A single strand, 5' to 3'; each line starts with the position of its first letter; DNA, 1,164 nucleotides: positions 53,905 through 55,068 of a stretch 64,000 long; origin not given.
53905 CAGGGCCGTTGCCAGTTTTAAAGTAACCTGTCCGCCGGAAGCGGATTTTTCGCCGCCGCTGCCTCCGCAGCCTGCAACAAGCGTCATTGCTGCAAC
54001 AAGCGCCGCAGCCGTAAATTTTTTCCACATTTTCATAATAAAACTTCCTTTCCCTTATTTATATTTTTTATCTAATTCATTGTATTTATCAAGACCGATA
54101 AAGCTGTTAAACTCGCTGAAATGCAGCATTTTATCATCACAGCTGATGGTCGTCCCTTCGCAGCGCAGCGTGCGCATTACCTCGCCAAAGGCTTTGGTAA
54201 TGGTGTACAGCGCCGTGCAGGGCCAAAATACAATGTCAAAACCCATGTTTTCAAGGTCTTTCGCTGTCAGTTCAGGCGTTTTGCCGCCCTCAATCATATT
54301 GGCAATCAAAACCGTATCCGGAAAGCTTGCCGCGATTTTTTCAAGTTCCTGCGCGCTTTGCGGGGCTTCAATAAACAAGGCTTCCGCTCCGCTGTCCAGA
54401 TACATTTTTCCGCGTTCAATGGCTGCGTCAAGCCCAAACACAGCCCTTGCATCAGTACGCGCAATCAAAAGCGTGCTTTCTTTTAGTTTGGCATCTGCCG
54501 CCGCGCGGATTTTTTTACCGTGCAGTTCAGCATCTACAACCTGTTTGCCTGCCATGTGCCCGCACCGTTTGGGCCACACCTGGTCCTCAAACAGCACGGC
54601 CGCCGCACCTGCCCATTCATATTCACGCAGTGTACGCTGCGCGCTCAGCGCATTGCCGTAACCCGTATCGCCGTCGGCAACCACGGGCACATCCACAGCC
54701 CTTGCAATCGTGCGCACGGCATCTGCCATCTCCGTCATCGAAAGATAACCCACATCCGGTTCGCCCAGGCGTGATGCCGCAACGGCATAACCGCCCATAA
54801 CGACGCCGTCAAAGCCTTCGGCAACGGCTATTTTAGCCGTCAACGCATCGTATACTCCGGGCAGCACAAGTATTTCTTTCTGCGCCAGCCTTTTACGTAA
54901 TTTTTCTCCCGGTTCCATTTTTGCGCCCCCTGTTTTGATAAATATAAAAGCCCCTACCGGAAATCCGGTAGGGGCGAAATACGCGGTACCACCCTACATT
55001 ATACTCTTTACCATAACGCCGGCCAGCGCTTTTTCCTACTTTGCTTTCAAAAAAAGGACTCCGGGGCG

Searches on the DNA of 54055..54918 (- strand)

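Call 12: search_rna_families(sources=[L001, L002, L003, L004, L005, L006, L007, L008, L009, L012], threshold=gathering, show_alignments=8)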
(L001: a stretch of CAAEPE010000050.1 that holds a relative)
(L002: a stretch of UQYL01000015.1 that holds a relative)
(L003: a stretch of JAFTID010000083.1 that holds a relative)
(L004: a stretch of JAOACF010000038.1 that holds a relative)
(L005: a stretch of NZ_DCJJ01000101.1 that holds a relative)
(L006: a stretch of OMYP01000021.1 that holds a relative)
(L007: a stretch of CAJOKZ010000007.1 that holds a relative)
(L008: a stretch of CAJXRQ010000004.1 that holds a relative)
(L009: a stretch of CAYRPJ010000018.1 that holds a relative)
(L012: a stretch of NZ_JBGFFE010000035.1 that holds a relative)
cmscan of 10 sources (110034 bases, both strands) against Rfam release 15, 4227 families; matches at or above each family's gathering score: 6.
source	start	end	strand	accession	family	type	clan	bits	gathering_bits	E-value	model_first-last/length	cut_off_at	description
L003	1605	1794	+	RF00230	T-box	Cis-reg; leader;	-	101.8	93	4.5e-21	1-219/219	no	T-box leader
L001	5746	5944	+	RF00230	T-box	Cis-reg; leader;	-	93.9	93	4.9e-19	1-219/219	no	T-box leader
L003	1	95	+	RF00001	5S_rRNA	Gene; rRNA;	CL00113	60.3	38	6.3e-10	23-120/120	5'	5S ribosomal RNA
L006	4415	4500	+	RF00005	tRNA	Gene; tRNA;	CL00001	57.5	29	1.5e-09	1-71/71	no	tRNA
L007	5501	5586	+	RF00005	tRNA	Gene; tRNA;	CL00001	57.5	29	1.5e-09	1-71/71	no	tRNA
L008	10292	10380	-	RF00005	tRNA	Gene; tRNA;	CL00001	49.5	29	2.4e-07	1-71/71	no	tRNA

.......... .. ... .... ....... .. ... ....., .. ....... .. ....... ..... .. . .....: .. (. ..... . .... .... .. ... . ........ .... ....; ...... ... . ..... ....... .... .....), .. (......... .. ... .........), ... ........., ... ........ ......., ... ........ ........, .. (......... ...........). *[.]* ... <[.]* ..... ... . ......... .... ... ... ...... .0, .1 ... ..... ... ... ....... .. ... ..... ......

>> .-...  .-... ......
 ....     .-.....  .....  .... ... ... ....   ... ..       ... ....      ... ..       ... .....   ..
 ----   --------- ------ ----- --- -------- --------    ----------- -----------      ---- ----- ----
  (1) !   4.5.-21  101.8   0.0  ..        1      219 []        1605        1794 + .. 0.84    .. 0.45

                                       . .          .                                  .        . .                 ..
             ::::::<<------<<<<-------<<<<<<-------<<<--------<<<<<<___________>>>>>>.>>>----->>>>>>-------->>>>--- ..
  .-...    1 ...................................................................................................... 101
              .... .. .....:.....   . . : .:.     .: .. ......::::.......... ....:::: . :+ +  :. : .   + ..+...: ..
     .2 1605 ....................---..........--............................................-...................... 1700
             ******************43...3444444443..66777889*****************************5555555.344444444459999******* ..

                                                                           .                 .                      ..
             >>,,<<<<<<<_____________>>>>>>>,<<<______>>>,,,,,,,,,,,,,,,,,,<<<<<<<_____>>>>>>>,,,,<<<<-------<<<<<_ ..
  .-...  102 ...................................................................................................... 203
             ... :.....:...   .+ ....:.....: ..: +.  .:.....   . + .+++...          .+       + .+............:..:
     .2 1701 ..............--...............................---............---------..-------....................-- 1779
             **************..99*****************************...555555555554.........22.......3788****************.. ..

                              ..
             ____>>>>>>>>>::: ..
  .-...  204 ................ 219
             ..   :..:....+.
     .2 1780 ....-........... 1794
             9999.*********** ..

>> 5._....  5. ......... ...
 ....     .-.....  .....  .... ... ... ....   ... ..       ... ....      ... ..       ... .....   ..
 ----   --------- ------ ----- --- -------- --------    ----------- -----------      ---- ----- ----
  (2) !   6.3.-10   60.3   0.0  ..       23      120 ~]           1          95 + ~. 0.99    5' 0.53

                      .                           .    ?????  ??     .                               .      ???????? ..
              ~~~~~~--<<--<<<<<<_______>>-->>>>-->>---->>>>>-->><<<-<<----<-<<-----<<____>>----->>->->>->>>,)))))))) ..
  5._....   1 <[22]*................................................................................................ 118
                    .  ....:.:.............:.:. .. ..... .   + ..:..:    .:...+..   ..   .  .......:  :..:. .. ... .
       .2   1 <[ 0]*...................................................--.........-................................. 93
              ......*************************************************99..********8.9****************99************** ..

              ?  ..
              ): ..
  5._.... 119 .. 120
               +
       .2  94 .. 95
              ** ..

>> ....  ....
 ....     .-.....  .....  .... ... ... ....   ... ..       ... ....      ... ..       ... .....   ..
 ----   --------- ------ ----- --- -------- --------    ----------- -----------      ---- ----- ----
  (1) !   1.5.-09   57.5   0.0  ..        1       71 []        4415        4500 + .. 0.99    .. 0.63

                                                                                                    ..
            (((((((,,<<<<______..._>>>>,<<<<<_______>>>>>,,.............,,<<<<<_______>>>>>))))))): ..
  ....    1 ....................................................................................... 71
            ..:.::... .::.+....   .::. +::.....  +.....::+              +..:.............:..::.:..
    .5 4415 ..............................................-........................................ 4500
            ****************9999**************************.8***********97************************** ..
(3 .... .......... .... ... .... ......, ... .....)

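Call 14: search_rna_families(source=L002, start=1200, end=1830, threshold=evalue, max_evalue=1, show_alignments=2)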
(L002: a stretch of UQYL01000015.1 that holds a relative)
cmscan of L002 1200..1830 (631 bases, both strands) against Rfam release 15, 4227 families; matches with E-value up to 1: 6.
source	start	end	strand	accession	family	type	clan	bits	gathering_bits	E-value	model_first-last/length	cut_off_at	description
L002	1534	1722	+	RF00230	T-box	Cis-reg; leader;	-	82.8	93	2e-18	1-219/219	no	T-box leader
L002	1710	1784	-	RF02450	ncr1175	Gene; sRNA;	-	24.3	60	0.045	1-110/110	no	Bacillus sRNA ncr1175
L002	1689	1749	+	RF02230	sX11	Gene; sRNA;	-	19.2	70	0.31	1-138/138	no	Proteobacterial sRNA sX11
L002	1712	1743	+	RF02926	DUF2693-FD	Gene; sRNA;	-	18.5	44.5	0.29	1-49/49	no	DUF2693-FD RNA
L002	1650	1749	+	RF00021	Spot_42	Gene; sRNA;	-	18.5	80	0.55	1-115/115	no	Spot 42 RNA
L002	1711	1778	+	RF01674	P27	Gene; sRNA;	-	15.7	50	0.51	1-192/192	no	Pseudomonas sRNA P27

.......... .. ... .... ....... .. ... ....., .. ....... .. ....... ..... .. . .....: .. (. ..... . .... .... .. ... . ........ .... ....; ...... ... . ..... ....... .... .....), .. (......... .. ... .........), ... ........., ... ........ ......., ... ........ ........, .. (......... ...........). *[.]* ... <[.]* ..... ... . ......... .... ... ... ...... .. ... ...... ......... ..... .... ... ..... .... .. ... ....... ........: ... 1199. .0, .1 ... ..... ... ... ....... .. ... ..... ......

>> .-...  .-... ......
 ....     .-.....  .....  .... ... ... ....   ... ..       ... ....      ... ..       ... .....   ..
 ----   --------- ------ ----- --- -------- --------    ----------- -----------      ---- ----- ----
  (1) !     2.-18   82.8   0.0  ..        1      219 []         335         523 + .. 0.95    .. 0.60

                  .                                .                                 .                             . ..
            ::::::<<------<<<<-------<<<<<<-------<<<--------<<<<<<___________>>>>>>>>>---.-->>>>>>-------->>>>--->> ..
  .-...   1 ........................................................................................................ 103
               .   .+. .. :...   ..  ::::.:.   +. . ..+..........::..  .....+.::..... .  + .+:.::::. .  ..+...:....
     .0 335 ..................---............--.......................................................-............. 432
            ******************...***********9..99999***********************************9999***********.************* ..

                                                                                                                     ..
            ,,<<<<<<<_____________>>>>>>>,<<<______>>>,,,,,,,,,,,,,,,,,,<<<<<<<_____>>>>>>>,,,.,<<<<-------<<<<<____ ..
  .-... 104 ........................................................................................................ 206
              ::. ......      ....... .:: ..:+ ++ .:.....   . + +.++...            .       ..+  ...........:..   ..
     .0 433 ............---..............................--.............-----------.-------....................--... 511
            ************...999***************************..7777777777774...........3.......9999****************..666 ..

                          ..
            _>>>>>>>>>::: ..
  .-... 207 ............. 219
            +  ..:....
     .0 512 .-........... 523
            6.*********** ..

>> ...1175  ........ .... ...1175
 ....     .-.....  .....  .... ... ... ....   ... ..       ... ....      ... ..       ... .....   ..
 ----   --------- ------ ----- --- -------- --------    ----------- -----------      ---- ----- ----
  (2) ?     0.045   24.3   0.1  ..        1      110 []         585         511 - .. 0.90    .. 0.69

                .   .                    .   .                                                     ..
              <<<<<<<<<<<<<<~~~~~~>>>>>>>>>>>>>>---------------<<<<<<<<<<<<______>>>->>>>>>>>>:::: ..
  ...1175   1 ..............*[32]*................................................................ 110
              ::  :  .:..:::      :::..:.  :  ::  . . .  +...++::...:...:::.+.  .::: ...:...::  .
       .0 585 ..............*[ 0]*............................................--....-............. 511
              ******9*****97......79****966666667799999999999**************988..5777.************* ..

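Call 15: search_rna_families(source=L004, start=5300, end=6030, threshold=evalue, max_evalue=1, show_alignments=2)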
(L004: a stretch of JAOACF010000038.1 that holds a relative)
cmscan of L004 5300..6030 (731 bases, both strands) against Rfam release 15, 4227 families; matches with E-value up to 1: 2.
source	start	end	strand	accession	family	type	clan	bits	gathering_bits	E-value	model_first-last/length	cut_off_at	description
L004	5703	5917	+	RF00230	T-box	Cis-reg; leader;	-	87.7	93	1.3e-19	1-219/219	no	T-box leader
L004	5545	5645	+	RF00442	Guanidine-I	Cis-reg; riboswitch;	-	48.5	63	1.5e-07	1-107/107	no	Guanidine-I riboswitch aptamer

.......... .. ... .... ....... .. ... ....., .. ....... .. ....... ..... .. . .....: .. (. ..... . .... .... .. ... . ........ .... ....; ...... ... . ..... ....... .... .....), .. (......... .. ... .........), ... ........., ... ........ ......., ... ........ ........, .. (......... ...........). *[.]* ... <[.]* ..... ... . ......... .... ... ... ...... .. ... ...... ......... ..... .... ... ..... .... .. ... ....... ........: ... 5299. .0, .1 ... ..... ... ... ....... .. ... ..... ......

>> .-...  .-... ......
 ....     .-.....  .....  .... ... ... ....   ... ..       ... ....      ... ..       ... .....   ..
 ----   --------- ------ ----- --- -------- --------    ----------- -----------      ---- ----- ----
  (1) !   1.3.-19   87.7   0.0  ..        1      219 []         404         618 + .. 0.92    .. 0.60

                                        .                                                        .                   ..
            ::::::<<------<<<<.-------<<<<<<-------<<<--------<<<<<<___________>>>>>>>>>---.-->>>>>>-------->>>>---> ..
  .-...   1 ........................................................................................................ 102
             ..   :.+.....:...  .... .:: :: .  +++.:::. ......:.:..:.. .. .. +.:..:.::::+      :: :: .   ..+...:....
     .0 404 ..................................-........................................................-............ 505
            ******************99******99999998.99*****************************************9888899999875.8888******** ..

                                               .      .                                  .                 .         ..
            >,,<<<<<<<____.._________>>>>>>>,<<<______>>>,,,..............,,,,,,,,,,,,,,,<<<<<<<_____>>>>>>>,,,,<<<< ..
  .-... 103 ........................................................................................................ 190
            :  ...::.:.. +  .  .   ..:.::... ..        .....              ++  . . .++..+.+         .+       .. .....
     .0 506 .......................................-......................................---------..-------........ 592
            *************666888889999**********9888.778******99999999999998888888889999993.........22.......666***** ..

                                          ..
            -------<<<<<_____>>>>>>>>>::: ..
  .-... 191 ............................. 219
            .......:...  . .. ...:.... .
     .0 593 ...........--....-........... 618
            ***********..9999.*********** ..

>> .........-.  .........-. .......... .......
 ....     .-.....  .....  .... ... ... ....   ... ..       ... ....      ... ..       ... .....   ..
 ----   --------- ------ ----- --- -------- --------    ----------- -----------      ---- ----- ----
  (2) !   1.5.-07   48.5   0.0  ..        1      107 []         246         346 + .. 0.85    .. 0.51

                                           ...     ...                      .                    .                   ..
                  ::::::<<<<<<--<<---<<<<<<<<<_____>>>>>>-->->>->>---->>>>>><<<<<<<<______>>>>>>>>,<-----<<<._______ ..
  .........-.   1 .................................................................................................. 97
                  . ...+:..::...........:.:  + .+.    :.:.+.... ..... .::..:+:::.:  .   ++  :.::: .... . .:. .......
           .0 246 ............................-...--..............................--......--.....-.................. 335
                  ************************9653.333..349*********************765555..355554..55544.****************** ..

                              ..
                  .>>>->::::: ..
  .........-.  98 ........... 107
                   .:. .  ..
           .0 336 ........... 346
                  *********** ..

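Call 32: search_rna_families(sources=[L081, L082, L084, L086], threshold=evalue, max_evalue=0.000001, show_alignments=4)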
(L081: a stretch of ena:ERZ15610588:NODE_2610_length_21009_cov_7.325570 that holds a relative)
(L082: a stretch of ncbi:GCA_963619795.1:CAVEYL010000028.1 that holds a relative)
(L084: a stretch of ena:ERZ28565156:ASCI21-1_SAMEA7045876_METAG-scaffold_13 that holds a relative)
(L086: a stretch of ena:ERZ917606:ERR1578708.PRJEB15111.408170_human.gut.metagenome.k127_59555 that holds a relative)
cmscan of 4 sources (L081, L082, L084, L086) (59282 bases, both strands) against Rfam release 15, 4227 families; matches with E-value up to 0.000001: 8.
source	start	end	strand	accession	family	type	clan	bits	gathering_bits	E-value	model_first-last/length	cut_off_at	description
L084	6756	6951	+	RF00230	T-box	Cis-reg; leader;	-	103.5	93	8.8e-22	1-219/219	no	T-box leader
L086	6766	6954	+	RF00230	T-box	Cis-reg; leader;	-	99.7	93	8.3e-21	1-219/219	no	T-box leader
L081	11182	11431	+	RF00230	T-box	Cis-reg; leader;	-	74.7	93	2.3e-14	1-219/219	no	T-box leader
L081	6723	6909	+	RF00230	T-box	Cis-reg; leader;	-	73.5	93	4.8e-14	1-219/219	no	T-box leader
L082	10894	11144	+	RF00230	T-box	Cis-reg; leader;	-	72.5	93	8.7e-14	1-219/219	no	T-box leader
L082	6531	6717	+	RF00230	T-box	Cis-reg; leader;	-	72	93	1.2e-13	1-219/219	no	T-box leader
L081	2808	2880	-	RF00005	tRNA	Gene; tRNA;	CL00001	68.2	29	9.2e-13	1-71/71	no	tRNA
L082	2913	2985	+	RF00005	tRNA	Gene; tRNA;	CL00001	65.8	29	4.1e-12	1-71/71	no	tRNA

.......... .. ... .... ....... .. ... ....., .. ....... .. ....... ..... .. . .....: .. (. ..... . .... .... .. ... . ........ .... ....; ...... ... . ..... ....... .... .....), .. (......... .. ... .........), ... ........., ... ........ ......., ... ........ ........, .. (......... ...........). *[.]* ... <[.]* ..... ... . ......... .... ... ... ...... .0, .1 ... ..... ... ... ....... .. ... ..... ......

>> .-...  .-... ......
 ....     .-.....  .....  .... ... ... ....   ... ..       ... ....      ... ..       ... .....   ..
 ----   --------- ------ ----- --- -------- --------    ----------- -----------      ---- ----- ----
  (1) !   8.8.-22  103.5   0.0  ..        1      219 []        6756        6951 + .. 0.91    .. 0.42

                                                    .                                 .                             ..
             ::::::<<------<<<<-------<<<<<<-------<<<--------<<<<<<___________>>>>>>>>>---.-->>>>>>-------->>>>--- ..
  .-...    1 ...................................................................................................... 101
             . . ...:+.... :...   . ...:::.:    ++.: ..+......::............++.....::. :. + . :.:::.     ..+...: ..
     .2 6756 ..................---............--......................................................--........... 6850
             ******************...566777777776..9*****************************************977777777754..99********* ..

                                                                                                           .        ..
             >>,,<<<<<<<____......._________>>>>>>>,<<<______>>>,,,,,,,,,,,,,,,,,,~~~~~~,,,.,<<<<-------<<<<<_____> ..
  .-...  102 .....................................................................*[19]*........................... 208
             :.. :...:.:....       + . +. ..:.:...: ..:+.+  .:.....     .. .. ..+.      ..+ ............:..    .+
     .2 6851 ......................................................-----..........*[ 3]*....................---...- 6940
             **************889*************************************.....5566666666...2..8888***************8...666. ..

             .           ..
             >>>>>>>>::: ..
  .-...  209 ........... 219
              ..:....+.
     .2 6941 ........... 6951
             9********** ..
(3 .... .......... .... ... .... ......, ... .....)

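Call 41: search_rna_families(sources=[L088, L089, L090, L091, L092, L093], threshold=evalue, max_evalue=0.001, show_alignments=6)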
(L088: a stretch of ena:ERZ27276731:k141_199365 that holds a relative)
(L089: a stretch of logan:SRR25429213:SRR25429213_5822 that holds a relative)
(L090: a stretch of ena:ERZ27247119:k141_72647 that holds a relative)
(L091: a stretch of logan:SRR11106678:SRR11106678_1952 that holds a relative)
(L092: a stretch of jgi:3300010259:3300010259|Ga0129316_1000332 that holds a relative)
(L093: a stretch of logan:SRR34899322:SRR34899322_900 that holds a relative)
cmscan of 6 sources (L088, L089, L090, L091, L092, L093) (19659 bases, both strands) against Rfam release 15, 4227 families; matches with E-value up to 0.001: 5.
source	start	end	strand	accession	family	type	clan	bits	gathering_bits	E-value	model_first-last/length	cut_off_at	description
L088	289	635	+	RF00023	tmRNA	Gene;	CL00001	198.1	47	7.7e-80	1-374/374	no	transfer-messenger RNA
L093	961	1158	+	RF00230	T-box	Cis-reg; leader;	-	95.4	93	3.6e-20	1-219/219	no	T-box leader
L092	997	1196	+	RF00230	T-box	Cis-reg; leader;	-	90.4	93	6.9e-19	1-219/219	no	T-box leader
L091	894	1084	+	RF00230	T-box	Cis-reg; leader;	-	86.1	93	9.1e-18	1-219/219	no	T-box leader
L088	945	1141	+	RF00230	T-box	Cis-reg; leader;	-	79.9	93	3.6e-16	1-219/219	no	T-box leader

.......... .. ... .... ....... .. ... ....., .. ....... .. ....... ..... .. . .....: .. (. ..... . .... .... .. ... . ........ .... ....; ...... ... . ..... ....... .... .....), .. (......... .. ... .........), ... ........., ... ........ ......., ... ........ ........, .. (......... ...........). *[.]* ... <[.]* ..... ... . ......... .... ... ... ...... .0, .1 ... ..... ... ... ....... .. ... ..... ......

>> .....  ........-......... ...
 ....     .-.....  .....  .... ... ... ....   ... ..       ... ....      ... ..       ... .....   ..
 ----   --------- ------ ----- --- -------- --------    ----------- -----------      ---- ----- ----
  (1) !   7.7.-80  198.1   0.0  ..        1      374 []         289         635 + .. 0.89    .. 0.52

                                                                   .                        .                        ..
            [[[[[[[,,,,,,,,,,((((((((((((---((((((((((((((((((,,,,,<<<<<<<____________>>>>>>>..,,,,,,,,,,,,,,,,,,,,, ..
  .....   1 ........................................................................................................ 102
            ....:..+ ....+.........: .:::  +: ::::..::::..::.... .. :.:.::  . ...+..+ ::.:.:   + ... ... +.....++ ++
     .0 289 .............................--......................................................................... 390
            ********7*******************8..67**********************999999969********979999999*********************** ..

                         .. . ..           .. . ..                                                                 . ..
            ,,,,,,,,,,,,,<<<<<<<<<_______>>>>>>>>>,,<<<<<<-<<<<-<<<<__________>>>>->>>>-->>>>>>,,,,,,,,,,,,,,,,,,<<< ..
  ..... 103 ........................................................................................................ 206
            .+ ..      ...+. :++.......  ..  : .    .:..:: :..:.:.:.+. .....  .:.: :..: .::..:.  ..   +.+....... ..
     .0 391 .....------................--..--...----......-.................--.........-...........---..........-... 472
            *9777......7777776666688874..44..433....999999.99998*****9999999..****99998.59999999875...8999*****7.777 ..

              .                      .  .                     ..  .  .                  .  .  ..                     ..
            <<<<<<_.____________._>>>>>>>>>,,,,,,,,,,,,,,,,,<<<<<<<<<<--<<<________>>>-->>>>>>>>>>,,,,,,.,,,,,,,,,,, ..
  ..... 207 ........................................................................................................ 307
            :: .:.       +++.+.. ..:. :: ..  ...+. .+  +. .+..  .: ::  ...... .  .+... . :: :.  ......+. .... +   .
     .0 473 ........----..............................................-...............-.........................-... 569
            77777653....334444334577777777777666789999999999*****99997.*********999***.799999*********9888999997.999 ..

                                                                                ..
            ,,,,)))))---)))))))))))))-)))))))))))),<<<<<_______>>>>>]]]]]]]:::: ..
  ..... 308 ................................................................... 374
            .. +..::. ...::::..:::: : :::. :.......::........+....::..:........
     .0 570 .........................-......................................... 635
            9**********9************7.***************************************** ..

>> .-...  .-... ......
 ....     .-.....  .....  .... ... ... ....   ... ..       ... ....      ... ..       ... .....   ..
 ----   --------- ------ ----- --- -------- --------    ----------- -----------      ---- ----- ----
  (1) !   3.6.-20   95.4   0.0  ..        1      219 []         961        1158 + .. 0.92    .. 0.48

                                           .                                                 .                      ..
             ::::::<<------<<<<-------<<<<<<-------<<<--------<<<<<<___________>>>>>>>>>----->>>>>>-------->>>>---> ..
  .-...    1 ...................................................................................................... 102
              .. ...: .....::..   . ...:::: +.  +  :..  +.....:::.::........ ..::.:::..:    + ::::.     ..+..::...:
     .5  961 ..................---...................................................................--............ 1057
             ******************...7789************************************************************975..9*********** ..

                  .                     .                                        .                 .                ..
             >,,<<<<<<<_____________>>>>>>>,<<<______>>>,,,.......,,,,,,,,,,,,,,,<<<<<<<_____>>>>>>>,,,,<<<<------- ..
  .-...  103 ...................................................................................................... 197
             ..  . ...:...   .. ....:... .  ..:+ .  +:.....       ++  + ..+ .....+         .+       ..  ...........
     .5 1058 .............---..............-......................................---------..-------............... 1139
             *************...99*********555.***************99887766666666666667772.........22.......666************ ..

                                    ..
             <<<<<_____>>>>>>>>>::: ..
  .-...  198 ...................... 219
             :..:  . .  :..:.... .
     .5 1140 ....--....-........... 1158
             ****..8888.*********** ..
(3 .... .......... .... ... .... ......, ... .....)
